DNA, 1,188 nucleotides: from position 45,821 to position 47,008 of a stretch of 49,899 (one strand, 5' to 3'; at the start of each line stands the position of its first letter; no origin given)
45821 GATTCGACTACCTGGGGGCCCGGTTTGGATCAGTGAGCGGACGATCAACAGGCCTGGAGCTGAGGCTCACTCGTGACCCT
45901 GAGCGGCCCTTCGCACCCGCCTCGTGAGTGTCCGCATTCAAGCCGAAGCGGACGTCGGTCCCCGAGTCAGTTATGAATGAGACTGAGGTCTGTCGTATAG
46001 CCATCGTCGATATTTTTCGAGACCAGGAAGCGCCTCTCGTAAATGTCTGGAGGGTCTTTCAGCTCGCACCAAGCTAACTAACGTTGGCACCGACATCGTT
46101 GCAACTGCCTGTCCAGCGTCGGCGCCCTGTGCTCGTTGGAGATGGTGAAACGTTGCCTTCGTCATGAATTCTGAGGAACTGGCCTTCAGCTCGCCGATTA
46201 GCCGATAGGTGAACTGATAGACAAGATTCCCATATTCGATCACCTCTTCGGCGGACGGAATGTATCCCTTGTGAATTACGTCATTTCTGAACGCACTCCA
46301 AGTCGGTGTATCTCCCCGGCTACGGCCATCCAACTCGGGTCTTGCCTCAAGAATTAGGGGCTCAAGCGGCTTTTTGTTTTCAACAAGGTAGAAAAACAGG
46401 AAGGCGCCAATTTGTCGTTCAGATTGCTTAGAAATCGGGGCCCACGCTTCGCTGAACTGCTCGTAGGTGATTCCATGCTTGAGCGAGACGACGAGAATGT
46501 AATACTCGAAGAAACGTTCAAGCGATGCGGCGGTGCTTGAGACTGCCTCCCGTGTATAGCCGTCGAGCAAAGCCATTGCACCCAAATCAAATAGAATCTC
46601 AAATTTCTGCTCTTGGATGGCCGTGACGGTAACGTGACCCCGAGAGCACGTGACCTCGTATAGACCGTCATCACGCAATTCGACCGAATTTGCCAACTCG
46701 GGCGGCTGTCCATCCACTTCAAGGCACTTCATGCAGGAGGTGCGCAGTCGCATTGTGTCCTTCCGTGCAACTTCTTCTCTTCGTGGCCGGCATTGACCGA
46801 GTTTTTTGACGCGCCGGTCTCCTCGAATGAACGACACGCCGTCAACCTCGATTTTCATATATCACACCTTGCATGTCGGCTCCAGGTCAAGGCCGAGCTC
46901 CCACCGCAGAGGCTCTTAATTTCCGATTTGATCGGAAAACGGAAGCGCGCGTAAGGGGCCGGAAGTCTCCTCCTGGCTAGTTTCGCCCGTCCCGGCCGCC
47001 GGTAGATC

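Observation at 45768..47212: Zinc-ribbon + HEPN-motif gene inserted between baseplate gp45 and gp46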

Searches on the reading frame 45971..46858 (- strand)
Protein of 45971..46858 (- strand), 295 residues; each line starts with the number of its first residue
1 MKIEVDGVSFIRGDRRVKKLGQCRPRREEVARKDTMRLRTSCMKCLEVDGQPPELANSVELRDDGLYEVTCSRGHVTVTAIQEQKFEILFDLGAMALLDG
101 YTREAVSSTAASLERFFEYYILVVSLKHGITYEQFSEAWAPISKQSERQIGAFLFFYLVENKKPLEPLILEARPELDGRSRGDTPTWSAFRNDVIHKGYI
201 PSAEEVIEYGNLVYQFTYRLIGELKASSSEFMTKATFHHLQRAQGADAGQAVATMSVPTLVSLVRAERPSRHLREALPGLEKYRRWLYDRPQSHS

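Call 5: search_protein_families(library=padloc, proteins=[window:45971-46858:-], max_evalue=10)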
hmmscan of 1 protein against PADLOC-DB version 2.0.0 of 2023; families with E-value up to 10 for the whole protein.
window:45971-46858:- (295 aa): 0 families

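Call 7: search_protein_families(library=ncbifam, proteins=[window:45971-46858:-], max_evalue=10)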
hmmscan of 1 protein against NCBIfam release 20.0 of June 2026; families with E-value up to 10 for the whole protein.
window:45971-46858:- (295 aa): 1 family
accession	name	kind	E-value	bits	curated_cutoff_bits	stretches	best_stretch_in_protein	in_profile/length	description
NF007229.0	PRK09647.1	equivalog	0.084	12.2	265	1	193-242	35-84/220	RNA polymerase sigma factor SigE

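Call 8: search_protein_families(library=pfam, proteins=[window:45971-46858:-], max_evalue=1)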
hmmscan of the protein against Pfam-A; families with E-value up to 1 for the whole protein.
window:45971-46858:- (295 aa): 1 family
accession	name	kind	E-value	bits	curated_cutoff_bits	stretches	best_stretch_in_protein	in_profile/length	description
PF19238.5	Radical_SAM_2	-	0.22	11.6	26.7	1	34-88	18-71/151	Radical SAM-like domain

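Call 9: search_protein_families(library=phrogs, proteins=[window:45971-46858:-], max_evalue=1)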
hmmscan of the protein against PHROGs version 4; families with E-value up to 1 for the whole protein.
window:45971-46858:- (295 aa): 1 family
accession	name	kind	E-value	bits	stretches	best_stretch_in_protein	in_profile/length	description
phrog_19381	-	unknown function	1.2e-53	183.3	1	36-277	1-230/264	-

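Call 10: find_homologous_proteins(query=window:45971-46858:-, max_evalue=0.001)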
Query window:45971-46858:- (295 aa): 459 proteins with E <= 0.001 among 2654 candidates; the best 120 are listed.
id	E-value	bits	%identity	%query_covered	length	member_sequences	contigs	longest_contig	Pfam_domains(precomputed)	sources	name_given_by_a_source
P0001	3.1e-194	662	100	100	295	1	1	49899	-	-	-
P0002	1.4e-138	479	82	88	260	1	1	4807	-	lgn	-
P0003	1.0e-130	453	78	88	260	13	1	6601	-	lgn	-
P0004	1.3e-130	453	77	88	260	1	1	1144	-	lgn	-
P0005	1.8e-129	449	75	88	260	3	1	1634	-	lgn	-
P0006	3.6e-129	448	76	88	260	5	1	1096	-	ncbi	-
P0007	7.0e-129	447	77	87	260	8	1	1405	-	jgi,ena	-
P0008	9.2e-126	437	74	88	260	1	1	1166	-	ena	-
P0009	2.0e-125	436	75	88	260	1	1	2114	-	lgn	-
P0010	3.0e-123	429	75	85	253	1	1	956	-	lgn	-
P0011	3.7e-123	429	73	85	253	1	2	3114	-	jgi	jgi:hypothetical protein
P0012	6.3e-122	425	74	88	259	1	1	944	-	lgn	-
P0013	1.5e-121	423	75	84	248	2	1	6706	-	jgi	-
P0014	2.6e-118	413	74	88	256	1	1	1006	-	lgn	-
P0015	3.6e-117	409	70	85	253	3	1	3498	-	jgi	jgi:hypothetical protein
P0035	5.5e-97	343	61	87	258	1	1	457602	-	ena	-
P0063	9.5e-83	296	52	86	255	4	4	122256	-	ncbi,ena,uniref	ncbi:hypothetical protein [Vibrio sp. 1F279]|uniref:hypothetical protein n=1 Tax=unclassified Vibrio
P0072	8.7e-81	290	55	84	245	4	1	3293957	-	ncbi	-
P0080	2.3e-78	282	53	86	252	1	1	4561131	-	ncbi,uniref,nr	ncbi:hypothetical protein [Hydrogenophaga crocea]|uniref:Uncharacterized protein n=1 Tax=Hydrogenoph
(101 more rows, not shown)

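Call 11: search_solved_structures(query=window:45971-46858:-, max_evalue=10)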
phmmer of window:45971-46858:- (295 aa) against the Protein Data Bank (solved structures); distinct sequences matched with E-value up to 10: 0.

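Call 16: find_encoding_contigs(protein=P0080, flank=8000, max_places=3)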
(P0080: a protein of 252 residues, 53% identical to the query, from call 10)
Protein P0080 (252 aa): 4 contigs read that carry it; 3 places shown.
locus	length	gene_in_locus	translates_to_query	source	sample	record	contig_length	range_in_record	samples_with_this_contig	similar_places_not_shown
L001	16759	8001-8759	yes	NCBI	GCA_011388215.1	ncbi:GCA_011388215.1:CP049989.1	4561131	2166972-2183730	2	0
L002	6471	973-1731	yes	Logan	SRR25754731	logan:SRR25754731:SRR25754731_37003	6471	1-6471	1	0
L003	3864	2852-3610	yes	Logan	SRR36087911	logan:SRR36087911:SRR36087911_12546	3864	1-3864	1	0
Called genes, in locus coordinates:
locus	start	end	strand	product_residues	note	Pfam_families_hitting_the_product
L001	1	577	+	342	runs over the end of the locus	PF00356:LacI, PF00532:Peripla_BP_1, PF13407:Peripla_BP_4, PF13377:Peripla_BP_3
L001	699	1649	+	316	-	PF03401:TctC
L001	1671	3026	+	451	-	PF13378:MR_MLE_C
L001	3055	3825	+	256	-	PF03328:HpcH_HpaI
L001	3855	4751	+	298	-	PF03446:NAD_binding_2, PF03807:F420_oxidored (weak), PF14833:NAD_binding_11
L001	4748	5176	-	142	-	-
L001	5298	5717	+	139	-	PF01381:HTH_3, PF08279:HTH_11 (faint), PF13443:HTH_26, PF13560:HTH_31, PF12844:HTH_19 (weak), PF13560:HTH_31, PF01381:HTH_3, PF13443:HTH_26, +2 more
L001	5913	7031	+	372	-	PF14280:DUF4365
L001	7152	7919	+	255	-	-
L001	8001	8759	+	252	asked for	-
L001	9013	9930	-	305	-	PF00126:HTH_1, PF03466:LysR_substrate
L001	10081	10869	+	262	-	PF00596:Aldolase_II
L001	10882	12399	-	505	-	PF00486:Trans_reg_C, PF13428:TPR_14 (faint), PF07719:TPR_2 (faint), PF13431:TPR_17 (faint), PF13414:TPR_11 (weak)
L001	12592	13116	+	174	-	PF02566:OsmC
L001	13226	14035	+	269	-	PF00561:Abhydrolase_1, PF12146:Hydrolase_4, PF12697:Abhydrolase_6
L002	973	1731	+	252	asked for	-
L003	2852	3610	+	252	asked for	-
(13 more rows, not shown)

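Call 17: find_encoding_contigs(protein=P0072, flank=8000, max_places=2)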
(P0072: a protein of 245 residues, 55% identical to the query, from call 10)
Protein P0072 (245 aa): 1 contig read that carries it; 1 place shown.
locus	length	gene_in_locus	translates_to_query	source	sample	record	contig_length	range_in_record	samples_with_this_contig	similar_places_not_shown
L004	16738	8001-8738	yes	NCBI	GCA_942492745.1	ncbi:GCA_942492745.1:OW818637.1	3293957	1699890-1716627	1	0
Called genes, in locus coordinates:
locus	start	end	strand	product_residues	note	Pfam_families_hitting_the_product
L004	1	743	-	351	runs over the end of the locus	PF02881:SRP54_N, PF06414:Zeta_toxin, PF00448:SRP54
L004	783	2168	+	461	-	PF00675:Peptidase_M16, PF05193:Peptidase_M16_C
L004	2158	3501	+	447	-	PF00675:Peptidase_M16, PF05193:Peptidase_M16_C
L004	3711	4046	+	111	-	PF03602:Cons_hypoth95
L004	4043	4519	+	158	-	PF01467:CTP_transf_like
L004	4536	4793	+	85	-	PF00037:Fer4 (weak), PF14697:Fer4_21 (weak), PF12838:Fer4_7 (weak)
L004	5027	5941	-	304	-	PF00656:Peptidase_C14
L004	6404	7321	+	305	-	PF01263:Aldose_epim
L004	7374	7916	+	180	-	-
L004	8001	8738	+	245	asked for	-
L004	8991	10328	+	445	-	PF00270:DEAD, PF04851:ResIII, PF22186:HI1480 (weak), PF00271:Helicase_C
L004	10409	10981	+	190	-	PF07209:DUF1415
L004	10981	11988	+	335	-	PF01636:APH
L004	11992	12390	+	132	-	PF17775:YchJ_M-like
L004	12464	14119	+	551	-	PF00009:GTP_EFTU, PF01926:MMR_HSR1 (weak), PF22042:EF-G_D2, PF03144:GTP_EFTU_D2, PF16658:RF3_C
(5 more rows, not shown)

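Call 18: find_encoding_contigs(protein=P0035, flank=8000, max_places=2)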
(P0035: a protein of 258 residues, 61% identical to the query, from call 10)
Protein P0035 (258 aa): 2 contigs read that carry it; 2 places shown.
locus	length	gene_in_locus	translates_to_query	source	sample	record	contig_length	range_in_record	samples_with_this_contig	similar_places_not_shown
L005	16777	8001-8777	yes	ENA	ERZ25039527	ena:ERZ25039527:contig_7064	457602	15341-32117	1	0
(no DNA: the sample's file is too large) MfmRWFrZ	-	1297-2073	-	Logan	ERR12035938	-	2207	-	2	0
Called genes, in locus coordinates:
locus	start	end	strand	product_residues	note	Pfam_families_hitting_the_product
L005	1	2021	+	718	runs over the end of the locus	PF04313:HSDR_N (weak), PF13588:HSDR_N_2 (weak), PF00270:DEAD, PF04851:ResIII, PF18766:SWI2_SNF2, PF00271:Helicase_C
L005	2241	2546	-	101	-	-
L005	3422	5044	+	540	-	PF02384:N6_Mtase, PF01170:UPF0020 (weak), PF07669:Eco57I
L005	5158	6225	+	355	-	PF01420:Methylase_S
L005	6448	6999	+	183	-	-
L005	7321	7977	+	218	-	-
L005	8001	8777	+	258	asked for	-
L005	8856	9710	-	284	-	PF08401:ArdcN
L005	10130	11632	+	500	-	PF12705:PDDEXK_1 (faint), PF13482:RNase_H_2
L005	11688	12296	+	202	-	PF06941:NT5C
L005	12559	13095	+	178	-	-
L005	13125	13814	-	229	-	PF00565:SNase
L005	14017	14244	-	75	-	-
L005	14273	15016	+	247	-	-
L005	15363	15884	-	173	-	PF02142:MGS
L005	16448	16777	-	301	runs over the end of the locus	-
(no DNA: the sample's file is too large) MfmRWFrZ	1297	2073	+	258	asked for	-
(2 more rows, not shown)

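Call 19: find_encoding_contigs(protein=P0063, flank=8000, max_places=3)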
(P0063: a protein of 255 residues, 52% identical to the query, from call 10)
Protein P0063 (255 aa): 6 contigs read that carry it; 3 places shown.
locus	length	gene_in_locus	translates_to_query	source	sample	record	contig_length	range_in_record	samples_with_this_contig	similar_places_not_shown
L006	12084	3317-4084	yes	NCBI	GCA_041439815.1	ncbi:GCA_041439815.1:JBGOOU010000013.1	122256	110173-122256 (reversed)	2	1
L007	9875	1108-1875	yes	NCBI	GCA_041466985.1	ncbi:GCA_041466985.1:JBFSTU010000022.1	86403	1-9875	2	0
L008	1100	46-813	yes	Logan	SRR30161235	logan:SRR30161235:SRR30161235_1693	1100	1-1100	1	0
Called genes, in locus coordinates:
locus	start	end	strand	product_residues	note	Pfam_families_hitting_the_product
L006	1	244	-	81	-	?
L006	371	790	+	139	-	-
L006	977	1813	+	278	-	-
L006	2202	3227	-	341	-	PF01548:DEDD_Tnp_IS110, PF02371:Transposase_20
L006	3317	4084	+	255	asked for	-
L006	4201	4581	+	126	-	-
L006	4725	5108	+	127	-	-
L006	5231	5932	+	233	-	PF21948:LplA-B_cat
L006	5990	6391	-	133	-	PF01980:TrmO_N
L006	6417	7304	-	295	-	PF00892:EamA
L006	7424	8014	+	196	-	PF00440:TetR_N, PF14246:TetR_C_7 (weak)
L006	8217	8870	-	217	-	PF03543:Peptidase_C58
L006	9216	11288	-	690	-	PF00753:Lactamase_B, PF14863:Alkyl_sulf_dimr, PF14864:Alkyl_sulf_C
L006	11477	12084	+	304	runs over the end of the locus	PF00126:HTH_1, PF03466:LysR_substrate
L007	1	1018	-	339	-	PF01548:DEDD_Tnp_IS110, PF02371:Transposase_20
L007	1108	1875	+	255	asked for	-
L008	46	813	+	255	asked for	-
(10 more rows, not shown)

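Call 21: predict_structure(alignment_id=A1)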
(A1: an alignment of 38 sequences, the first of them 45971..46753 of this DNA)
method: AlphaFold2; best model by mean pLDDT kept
length: 260 residues; sequences in the alignment: 38
mean_pLDDT: 87.0   pTM: 0.84
mean pLDDT of the five models: 87.0, 85.4, 85.1, 83.9, 83.6
residues with pLDDT >= 90: 149; 70-90: 86; 50-70: 19; < 50: 6
segments of 3 or more residues with pLDDT < 50: 255-260
pLDDT, mean of each block of 10 residues (from residue 1): 74 77 71 84 86 93 94 96 97 97 92 93 95 93 84 96 96 97 96 95 82 76 87 88 76 45
secondary structure, 60 per line:
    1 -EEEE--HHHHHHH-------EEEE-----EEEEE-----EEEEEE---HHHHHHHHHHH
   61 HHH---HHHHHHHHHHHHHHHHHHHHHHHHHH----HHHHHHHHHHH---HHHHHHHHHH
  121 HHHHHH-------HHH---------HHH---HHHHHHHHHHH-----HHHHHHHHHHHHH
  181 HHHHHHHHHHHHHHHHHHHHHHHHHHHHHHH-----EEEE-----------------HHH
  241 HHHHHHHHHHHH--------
elements in order: E2-5 H8-14 E22-25 E31-35 E41-46 H50-63 H67-92 H97-107 H111-126 H152-162 H168-211 E217-220 H238-252

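Call 24: fold_search(model_id=the predicted structure, library=pdb)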
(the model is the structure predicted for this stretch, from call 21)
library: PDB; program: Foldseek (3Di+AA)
matches with E <= 10: 468; with E <= 0.001: 0
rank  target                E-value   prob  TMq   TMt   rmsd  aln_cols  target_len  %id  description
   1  3qtm_B                4.0e-01  0.12  0.14  0.12  17.5       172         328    9  Structure of S. pombe nuclear import adaptor Nro1 (Space group P21) (released 2011-09-21)
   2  7aqw_M                5.2e-01  0.06  0.13  0.15  22.0       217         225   10  Cryo-EM structure of Arabidopsis thaliana Complex-I (membrane tip) (released 2021-12-08)
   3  9ggq_A                5.8e-01  0.04  0.14  0.05  29.4       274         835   10  E.coli gyrase holocomplex with cleaved chirally wrapped 217 bp DNA fragment and moxifloxacin (released 2024-09-11)
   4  3nuh_A                6.1e-01  0.05  0.12  0.08  21.7       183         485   12  A domain insertion in E. coli GyrB adopts a novel fold that plays a critical role in gyrase function (released 2010-08-11)
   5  1xdv_B                6.8e-01  0.04  0.12  0.06  18.1       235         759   15  Experimentally Phased Structure of Human the Son of Sevenless protein at 4.1 Ang. (released 2004-11-02)
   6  7na7_R                7.2e-01  0.10  0.18  0.17  20.1       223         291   10  Structures of human ghrelin receptor-Gi complexes with ghrelin and a synthetic agonist (released 2021-12-15)
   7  2y3p_A                7.2e-01  0.05  0.13  0.08  21.9       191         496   15  Crystal structure of N-terminal domain of GyrA with the antibiotic simocyclinone D8 (released 2010-12-29)
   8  8qqs_C                7.2e-01  0.04  0.14  0.09  22.9       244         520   14  E. coli DNA gyrase bound to a linear part of a DNA minicircle (released 2024-04-10)
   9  6d5v_S                7.5e-01  0.04  0.13  0.08  19.2       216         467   11  Ras:SOS:Ras in complex with a small molecule activator (released 2018-09-19)
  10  8wpg_A                7.5e-01  0.04  0.13  0.07  23.6       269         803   12  Human calcium-sensing receptor bound with cinacalcet in detergent (released 2023-11-22)
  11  2q00_A                8.0e-01  0.51  0.21  0.45  11.7       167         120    8  Crystal structure of the P95883_SULSO protein from Sulfolobus solfataricus. NESG target SsR10. (released 2007-05-29)
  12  3qtm_A                8.0e-01  0.10  0.15  0.12  17.3       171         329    9  Structure of S. pombe nuclear import adaptor Nro1 (Space group P21) (released 2011-09-21)
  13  9gzg_A                8.0e-01  0.06  0.12  0.19  18.4       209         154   14  Crystal structure of CTPR4E4 mutant (released 2025-10-15)
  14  8qqu_C                8.8e-01  0.06  0.14  0.09  21.5       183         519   14  Asymetric subunit of E. coli DNA gyrase bound to a linear part of a DNA minicircle (released 2024-04-10)
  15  8e0m_L                9.3e-01  0.08  0.16  0.22  18.6       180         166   17  Homotrimeric variant of tcTRP9, BGL15 (released 2023-04-12)
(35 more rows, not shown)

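Call 25: fold_search(model_id=the predicted structure, library=viral)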
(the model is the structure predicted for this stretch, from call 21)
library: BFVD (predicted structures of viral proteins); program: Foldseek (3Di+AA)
matches with E <= 10: 359; with E <= 0.001: 0
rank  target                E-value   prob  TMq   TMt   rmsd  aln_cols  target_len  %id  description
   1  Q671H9                1.6e-01  0.12  0.14  0.17  11.6       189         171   14  Uncharacterized protein a275r (Fragment) [Chlorella virus]
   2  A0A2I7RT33            2.4e-01  0.08  0.12  0.08  26.5       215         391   16  (no name in the UniProt tables at hand)
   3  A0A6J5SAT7            4.1e-01  0.08  0.13  0.13  21.7       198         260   16  Uncharacterized protein [uncultured Caudovirales phage]
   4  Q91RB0                4.3e-01  0.08  0.14  0.15  19.1       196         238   12  RNA-dependent RNA polymerase (Fragment) [Discula destructiva virus 3]
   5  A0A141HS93            5.1e-01  0.08  0.14  0.05  28.6       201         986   11  (no name in the UniProt tables at hand)
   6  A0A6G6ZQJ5            5.4e-01  0.06  0.13  0.11  13.3       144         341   12  (no name in the UniProt tables at hand)
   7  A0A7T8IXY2            6.3e-01  0.06  0.13  0.04  21.0       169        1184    7  (no name in the UniProt tables at hand)
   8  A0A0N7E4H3            6.6e-01  0.03  0.12  0.11  28.1       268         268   14  Tail assembly chaperone [Mycobacterium phage Phlei]
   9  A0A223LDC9            7.8e-01  0.04  0.10  0.07  21.4       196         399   15  Transcription factor [Bacillus phage PBS1]
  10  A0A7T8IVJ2            8.2e-01  0.04  0.12  0.13  20.2       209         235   12  Uncharacterized protein [Erwinia phage pEa_SNUABM_5]
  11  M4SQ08                8.6e-01  0.08  0.17  0.13  15.6       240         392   10  (no name in the UniProt tables at hand)
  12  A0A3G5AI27            8.6e-01  0.03  0.13  0.05  22.9       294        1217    9  DNA-directed DNA polymerase [Sylvanvirus sp.]
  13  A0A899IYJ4            9.1e-01  0.04  0.13  0.08  22.0       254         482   10  (no name in the UniProt tables at hand)
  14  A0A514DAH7            1.0e+00  0.04  0.12  0.16  16.8       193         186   16  (no name in the UniProt tables at hand)
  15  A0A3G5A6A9            1.1e+00  0.06  0.18  0.14  25.6       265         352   12  Uncharacterized protein [Harvfovirus sp.]
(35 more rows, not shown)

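Call 26: search_protein_representatives(alignment_id=A1)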
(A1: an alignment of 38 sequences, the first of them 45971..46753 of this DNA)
Query: 38 sequences, 255 profile positions. Proteins with E-value up to 0.001 (for the whole library): 1906; up to 1e-10: 1641; up to 1e-30: 1105. The best 150 are listed.
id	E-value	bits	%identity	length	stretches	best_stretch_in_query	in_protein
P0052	1.9e-124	430.5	-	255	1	1-254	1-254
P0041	7.9e-111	385.8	-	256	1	1-252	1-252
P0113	8.9e-105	366.0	-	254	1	1-253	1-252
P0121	4.7e-103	360.4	-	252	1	1-252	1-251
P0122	7.2e-99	346.7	-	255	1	1-254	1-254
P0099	3.5e-98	344.4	-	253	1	1-254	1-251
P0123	5.7e-89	314.2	-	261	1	1-253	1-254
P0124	1.6e-83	296.4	-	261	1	1-247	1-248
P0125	6.1e-81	287.9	-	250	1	1-254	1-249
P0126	1.2e-79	283.7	-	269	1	1-252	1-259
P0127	2.1e-79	282.9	-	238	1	5-251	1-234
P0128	7.7e-78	277.7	-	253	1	1-251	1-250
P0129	2.9e-77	275.9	-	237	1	8-248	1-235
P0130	2.9e-77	275.8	-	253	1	1-253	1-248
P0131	6.4e-77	274.7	-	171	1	1-157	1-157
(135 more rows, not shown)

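Call 27: search_solved_structures(query=A1, max_evalue=10, show_alignments=3)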
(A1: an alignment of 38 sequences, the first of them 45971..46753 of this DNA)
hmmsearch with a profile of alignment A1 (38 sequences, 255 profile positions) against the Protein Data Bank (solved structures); distinct sequences matched with E-value up to 10: 5.
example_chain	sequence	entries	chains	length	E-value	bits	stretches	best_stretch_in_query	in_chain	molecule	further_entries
2j87_A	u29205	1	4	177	0.44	13.1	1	2-40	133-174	THYMIDINE KINASE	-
3jr1_A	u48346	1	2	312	0.54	12.8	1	93-126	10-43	Putative fructosamine-3-kinase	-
7n6g_0A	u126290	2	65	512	0.69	12.4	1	161-241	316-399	PF16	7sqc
9k6k_A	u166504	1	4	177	1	11.9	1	2-39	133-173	Thymidine kinase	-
2dl5_A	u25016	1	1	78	1.6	11.2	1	124-168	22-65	KIAA0769 protein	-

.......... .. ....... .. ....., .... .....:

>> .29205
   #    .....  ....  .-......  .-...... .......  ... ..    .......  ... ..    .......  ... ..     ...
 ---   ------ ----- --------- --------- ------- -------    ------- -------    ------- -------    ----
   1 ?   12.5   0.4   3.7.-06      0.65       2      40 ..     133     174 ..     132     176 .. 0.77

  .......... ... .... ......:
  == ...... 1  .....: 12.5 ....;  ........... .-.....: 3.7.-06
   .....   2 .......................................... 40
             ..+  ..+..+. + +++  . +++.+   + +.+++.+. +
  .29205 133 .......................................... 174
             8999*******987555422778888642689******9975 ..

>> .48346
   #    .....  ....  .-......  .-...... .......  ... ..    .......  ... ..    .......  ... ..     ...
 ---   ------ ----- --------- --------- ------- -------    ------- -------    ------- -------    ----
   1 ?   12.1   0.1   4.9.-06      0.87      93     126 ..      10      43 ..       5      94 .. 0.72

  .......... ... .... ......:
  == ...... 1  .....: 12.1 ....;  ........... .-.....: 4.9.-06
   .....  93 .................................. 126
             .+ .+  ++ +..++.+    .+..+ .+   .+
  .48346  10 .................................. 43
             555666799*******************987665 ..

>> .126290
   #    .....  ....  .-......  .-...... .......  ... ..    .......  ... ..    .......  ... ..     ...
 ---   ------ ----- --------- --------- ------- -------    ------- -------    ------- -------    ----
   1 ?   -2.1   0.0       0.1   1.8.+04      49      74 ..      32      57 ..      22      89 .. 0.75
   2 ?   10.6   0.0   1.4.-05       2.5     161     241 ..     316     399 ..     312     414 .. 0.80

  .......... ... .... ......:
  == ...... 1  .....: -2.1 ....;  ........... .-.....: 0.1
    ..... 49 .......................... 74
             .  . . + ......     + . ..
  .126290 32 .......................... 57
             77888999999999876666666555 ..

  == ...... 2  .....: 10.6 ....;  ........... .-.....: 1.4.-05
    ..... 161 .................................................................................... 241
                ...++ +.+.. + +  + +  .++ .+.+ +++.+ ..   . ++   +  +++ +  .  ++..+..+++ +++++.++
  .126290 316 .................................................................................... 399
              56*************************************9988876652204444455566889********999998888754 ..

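Call 32: search_protein_families(library=pfam, alignment_id=A3, max_evalue=10)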
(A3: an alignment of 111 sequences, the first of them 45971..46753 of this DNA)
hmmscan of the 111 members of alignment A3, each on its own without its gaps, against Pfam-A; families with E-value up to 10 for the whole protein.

A. member 1, window:45971-46753:- (260 aa): 0 families

B. families by the number of members that match (of 111 scanned): 92 families (the first 25 are shown)
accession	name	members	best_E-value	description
PF18735.6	HEPN_RiboL-PSP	16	0.001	RiboL-PSP-HEPN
PF14162.11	YozD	14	0.00091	YozD-like protein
PF07719.23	TPR_2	12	0.0034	Tetratricopeptide repeat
PF24825.1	SNU71_RBD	3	0.036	SNU71 RNA binding domain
PF09687.15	PRESAN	2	0.004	Plasmodium RESA N-terminal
PF23454.1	Zn_ribbon_Brz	2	0.25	Transcriptional regulator Brz zinc beta ribbon domain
PF09169.15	BRCA-2_helical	1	0.0016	BRCA2, helical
PF00316.25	FBPase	1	0.0039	Fructose-1-6-bisphosphatase, N-terminal domain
PF25622.1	Phi29_MCP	1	0.0048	Phi29-like phage major capsid protein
PF16109.11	DUF4827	1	0.0052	Domain of unknown function (DUF4827)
PF23109.1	ARCH_RTEL1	1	0.0077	RTEL1 helicase, ARCH domain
PF12762.13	DDE_Tnp_IS1595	1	0.0088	ISXO2-like transposase domain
PF18737.6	HEPN_MAE_28990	1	0.0091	MAE_28990/MAE_18760-like HEPN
PF19086.5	Terpene_syn_C_2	1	0.011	Terpene synthase family 2, C-terminal metal binding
PF10521.14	Tti2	1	0.013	Tti2 family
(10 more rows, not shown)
